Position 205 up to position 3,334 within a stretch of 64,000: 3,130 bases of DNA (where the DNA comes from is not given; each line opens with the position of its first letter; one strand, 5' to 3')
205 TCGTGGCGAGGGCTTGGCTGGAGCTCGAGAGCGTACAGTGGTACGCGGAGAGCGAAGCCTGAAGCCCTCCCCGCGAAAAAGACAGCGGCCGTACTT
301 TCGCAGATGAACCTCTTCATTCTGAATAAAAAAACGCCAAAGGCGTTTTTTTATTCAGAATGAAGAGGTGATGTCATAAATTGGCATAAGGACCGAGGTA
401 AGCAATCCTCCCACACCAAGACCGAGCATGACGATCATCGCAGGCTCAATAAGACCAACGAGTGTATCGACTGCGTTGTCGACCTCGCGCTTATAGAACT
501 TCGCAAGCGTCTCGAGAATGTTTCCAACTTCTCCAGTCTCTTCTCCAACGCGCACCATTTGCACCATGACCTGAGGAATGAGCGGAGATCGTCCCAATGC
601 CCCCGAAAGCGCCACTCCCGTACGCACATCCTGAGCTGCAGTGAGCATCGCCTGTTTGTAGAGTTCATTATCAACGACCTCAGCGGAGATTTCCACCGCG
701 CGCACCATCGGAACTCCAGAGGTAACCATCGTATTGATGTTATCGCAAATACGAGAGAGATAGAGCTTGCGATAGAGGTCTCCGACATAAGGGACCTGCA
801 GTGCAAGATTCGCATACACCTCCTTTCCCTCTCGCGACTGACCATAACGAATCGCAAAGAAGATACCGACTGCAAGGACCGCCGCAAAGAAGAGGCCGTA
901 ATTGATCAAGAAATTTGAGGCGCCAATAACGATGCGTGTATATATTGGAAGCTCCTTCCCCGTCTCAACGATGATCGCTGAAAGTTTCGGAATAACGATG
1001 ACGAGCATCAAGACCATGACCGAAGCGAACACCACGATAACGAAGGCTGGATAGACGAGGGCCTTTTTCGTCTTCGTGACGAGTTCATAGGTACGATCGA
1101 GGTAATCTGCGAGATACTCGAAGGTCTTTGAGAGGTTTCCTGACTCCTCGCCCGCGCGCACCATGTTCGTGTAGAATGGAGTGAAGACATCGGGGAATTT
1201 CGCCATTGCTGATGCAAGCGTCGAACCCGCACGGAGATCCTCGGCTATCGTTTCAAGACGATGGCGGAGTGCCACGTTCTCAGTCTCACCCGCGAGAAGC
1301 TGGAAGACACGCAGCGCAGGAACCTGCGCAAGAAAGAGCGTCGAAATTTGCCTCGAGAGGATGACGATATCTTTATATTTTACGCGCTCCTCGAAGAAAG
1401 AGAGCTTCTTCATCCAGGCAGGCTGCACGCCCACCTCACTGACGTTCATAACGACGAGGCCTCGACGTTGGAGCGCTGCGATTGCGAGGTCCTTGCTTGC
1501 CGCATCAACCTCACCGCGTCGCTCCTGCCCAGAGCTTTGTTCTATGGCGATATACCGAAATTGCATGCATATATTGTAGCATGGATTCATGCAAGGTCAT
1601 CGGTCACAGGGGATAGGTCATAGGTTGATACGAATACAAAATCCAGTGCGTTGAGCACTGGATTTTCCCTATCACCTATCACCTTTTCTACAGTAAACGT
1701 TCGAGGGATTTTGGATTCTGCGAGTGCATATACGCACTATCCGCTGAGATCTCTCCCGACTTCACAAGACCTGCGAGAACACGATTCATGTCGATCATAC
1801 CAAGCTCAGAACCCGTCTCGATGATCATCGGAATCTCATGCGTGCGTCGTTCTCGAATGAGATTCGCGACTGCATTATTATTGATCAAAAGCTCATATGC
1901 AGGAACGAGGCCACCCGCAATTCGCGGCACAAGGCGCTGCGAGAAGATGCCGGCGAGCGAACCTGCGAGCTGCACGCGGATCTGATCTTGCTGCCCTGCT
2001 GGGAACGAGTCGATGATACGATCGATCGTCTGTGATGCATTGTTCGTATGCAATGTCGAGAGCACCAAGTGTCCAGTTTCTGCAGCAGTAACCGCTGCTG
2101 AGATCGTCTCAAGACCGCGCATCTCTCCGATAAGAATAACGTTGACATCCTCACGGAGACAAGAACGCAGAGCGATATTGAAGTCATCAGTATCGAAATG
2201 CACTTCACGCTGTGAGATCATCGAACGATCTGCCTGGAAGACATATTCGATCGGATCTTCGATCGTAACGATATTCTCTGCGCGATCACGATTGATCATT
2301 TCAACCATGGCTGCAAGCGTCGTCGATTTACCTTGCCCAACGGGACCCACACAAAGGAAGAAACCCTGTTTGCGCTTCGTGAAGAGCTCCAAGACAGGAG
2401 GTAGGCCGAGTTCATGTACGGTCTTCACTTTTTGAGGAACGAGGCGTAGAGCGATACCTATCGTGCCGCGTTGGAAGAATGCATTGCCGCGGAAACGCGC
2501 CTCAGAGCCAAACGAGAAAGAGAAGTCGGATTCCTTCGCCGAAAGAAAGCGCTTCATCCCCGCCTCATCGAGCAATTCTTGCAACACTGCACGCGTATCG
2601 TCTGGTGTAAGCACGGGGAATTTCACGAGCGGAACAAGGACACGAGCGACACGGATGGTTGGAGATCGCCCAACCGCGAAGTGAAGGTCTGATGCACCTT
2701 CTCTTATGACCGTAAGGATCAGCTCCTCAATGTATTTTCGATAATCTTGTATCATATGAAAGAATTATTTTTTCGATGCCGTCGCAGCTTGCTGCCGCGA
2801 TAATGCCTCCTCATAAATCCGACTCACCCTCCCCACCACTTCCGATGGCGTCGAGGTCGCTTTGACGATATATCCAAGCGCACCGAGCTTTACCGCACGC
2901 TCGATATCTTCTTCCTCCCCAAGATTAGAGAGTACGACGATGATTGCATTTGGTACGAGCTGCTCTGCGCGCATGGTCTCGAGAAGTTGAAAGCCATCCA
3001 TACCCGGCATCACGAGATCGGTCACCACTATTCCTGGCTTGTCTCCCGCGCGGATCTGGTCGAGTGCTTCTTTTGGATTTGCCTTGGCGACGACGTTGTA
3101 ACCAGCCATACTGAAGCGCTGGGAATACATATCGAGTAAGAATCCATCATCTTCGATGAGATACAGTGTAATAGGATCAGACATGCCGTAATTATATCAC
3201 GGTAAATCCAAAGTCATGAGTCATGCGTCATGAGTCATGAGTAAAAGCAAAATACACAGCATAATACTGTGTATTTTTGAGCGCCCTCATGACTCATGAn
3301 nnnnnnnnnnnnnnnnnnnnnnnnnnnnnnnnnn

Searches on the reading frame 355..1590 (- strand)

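Call 36: search_protein_families(library=pfam, proteins=[window:355-1590:-], max_evalue=0.001)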
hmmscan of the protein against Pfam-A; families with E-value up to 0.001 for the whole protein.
window:355-1590:- (411 aa): 1 family
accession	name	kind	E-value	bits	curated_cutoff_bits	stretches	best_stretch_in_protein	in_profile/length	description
PF00482.28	T2SSF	-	3.6e-60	201.9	25.2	2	79-201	2-125/125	Type II secretion system (T2SS), protein F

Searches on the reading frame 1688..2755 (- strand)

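Call 36: search_protein_families(library=pfam, proteins=[window:1688-2755:-], max_evalue=0.001)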
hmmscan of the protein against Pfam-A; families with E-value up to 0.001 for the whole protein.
window:1688-2755:- (355 aa): 2 families
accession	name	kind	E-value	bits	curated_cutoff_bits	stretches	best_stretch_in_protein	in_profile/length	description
PF00437.27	T2SSE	-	2.9e-41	141.8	24.9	1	7-279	10-281/370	Type II/IV secretion system protein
PF13401.12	AAA_22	-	0.00034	21.4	27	0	129-162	4-37/130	AAA domain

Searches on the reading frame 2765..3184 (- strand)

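Call 36: search_protein_families(library=pfam, proteins=[window:2765-3184:-], max_evalue=0.001)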
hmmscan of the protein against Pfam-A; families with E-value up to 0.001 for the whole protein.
window:2765-3184:- (139 aa): 1 family
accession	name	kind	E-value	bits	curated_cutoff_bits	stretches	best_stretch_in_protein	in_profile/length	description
PF00072.30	Response_reg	-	7.6e-20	71.6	30.2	1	9-111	3-102/111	Response regulator receiver domain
